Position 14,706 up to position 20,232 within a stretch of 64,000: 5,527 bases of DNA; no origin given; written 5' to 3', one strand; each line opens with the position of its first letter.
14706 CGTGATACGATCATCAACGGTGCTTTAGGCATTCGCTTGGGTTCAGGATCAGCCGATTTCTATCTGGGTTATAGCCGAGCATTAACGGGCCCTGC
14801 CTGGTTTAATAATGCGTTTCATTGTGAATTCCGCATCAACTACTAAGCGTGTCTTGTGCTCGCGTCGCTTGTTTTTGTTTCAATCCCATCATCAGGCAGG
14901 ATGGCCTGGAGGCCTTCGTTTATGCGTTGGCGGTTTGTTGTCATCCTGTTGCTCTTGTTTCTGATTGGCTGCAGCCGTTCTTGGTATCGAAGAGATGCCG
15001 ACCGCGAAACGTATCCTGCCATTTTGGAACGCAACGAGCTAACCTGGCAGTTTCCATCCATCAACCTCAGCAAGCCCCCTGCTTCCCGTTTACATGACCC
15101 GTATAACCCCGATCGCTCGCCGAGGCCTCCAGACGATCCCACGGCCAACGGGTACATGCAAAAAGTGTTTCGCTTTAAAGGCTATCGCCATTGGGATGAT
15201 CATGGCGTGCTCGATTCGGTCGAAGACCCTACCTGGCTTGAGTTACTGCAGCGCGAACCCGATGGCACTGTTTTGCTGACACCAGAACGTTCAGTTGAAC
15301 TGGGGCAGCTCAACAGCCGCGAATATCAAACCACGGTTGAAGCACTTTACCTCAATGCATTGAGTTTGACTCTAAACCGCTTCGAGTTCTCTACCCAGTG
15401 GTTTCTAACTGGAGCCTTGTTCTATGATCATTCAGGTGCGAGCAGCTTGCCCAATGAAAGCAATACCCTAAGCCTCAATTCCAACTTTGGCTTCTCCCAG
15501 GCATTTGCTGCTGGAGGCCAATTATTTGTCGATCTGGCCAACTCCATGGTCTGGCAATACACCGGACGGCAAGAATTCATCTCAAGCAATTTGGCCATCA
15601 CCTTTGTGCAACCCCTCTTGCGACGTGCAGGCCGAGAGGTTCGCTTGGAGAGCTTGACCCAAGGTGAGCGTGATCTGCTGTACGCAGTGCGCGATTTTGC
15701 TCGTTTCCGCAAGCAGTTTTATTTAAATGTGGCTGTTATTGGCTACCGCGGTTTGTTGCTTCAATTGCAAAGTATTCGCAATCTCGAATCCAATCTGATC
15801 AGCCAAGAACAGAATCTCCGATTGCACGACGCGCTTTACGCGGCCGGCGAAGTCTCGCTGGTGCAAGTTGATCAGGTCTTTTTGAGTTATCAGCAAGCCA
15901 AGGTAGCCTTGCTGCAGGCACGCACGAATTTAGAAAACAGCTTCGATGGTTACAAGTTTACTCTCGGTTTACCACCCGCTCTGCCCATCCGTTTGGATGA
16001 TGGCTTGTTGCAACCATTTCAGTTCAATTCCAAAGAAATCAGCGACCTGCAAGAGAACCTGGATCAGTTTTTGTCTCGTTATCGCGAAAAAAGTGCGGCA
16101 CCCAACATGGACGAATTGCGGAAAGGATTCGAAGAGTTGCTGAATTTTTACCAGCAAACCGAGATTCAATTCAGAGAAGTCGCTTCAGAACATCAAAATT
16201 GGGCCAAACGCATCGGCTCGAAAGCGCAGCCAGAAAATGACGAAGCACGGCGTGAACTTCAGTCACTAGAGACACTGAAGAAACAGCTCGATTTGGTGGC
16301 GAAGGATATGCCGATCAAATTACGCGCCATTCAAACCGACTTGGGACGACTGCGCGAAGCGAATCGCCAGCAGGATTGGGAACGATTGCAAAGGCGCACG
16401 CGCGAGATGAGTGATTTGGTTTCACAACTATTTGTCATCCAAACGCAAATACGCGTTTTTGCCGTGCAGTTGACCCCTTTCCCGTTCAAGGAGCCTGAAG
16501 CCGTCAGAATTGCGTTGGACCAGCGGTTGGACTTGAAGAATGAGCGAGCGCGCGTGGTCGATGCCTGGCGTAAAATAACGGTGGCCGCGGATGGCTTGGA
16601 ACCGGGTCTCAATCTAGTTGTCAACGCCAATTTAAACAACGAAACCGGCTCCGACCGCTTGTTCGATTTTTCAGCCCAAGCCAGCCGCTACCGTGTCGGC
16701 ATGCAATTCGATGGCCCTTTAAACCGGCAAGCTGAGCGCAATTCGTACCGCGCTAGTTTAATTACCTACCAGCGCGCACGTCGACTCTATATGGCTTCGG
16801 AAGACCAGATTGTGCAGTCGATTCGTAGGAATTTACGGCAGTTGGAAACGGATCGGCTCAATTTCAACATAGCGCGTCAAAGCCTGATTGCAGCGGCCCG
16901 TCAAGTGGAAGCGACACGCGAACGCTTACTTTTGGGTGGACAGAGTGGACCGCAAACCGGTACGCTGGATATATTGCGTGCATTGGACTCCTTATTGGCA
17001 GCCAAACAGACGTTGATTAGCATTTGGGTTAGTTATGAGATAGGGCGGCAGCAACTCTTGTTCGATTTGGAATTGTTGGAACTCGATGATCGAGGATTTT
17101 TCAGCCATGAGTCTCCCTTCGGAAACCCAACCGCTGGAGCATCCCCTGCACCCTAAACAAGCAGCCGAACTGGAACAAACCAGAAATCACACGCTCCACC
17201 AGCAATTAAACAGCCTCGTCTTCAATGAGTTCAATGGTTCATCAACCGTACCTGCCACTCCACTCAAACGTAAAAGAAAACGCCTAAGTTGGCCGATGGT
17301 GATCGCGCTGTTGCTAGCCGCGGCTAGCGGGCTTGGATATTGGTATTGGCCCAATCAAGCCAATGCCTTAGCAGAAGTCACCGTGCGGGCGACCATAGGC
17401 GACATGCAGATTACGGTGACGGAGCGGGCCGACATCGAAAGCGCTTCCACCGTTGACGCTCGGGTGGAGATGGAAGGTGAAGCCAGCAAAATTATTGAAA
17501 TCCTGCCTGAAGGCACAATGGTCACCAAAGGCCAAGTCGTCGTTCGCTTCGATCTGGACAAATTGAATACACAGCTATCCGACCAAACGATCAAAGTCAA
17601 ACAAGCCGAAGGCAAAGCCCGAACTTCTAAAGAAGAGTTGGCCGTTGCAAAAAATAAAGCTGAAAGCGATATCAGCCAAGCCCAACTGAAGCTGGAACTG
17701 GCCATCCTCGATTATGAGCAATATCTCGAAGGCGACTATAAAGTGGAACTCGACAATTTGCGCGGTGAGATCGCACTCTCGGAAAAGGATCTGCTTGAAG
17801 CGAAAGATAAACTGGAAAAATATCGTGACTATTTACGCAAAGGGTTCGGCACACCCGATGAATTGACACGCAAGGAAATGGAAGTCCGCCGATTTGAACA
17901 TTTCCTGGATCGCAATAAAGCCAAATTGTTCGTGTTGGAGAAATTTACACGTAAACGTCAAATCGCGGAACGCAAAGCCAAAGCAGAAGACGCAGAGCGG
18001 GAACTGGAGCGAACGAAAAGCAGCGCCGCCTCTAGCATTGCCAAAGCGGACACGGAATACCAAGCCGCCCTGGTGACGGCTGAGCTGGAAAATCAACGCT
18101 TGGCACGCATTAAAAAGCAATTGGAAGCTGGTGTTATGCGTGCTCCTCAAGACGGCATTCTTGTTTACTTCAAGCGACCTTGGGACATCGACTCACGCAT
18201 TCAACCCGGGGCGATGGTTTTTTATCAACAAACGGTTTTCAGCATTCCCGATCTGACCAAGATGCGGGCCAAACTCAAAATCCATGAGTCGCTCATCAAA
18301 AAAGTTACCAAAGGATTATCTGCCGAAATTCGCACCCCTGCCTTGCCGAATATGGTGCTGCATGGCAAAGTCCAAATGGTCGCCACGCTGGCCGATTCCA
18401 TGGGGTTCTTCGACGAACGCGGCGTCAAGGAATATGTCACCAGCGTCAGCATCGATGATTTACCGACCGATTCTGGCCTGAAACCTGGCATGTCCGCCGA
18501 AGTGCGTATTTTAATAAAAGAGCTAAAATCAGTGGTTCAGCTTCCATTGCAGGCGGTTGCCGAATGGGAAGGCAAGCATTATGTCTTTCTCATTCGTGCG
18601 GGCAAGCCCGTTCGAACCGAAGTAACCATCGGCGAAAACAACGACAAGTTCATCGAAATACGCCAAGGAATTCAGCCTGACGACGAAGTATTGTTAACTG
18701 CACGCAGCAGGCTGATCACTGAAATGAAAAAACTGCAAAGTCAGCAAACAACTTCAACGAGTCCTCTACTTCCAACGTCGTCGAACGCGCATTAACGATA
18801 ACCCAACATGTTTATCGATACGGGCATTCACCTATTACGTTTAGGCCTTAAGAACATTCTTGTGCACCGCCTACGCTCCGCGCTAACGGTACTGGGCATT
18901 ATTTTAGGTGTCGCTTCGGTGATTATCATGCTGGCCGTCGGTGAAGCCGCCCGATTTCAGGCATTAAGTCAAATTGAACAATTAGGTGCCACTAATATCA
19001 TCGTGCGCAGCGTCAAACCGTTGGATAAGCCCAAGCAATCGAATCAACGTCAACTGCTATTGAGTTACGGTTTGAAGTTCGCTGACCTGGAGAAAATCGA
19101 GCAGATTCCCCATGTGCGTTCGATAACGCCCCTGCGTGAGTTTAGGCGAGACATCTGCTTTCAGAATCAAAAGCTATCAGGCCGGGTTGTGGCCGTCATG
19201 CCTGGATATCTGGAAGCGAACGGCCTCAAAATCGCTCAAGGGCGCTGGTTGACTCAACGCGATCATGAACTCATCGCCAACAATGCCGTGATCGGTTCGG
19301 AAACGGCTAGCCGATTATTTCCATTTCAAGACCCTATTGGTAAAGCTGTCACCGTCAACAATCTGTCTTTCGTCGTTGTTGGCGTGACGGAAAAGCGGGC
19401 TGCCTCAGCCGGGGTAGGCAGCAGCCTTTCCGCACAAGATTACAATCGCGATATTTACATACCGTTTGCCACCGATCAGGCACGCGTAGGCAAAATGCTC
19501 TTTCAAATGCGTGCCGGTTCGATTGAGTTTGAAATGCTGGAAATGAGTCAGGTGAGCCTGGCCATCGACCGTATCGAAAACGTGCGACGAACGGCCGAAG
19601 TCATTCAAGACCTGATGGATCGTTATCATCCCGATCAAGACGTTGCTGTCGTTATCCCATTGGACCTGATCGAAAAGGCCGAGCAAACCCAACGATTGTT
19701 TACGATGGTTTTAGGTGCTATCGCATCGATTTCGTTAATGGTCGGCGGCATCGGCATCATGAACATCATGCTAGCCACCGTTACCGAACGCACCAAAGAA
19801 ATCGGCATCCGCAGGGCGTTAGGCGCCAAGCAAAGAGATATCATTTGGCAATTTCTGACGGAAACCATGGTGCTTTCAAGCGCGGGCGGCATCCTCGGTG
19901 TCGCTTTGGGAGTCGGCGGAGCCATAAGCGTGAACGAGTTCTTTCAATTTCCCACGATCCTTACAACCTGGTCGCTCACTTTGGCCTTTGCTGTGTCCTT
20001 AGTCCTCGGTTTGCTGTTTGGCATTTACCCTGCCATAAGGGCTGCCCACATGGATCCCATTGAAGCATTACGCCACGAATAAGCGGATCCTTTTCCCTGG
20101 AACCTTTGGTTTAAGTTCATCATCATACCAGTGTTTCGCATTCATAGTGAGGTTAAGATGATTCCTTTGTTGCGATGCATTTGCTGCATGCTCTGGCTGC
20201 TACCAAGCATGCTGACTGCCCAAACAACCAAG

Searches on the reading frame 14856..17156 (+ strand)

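Call 21: search_protein_families(library=pfam, proteins=[window:14856-17156:+], max_evalue=0.00001)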
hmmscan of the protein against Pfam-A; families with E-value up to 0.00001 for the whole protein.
window:14856-17156:+ (766 aa): 1 family
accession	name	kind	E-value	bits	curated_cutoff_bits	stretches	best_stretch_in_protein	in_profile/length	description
PF02321.23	OEP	-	2.3e-13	50.8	22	1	548-734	3-182/187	Outer membrane efflux protein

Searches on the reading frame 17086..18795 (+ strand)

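Call 21: search_protein_families(library=pfam, proteins=[window:17086-18795:+], max_evalue=0.00001)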
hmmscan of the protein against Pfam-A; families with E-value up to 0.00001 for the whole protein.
window:17086-18795:+ (569 aa): 1 family
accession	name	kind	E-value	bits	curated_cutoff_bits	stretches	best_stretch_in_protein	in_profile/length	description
PF16576.10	HlyD_D23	-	4.4e-08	33.1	30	1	327-437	84-189/214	Barrel-sandwich domain of CusB or HlyD membrane-fusion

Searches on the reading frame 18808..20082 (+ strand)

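Call 21: search_protein_families(library=pfam, proteins=[window:18808-20082:+], max_evalue=0.00001)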
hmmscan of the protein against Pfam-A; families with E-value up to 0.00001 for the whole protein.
window:18808-20082:+ (424 aa): 2 families
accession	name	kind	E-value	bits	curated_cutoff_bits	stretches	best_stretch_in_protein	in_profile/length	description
PF12704.14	MacB_PCD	-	1.8e-36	126.8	27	1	24-227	1-180/207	MacB-like periplasmic core domain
PF02687.27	FtsX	-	3.8e-23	82.3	25.5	1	304-417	2-120/120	FtsX-like permease C-terminal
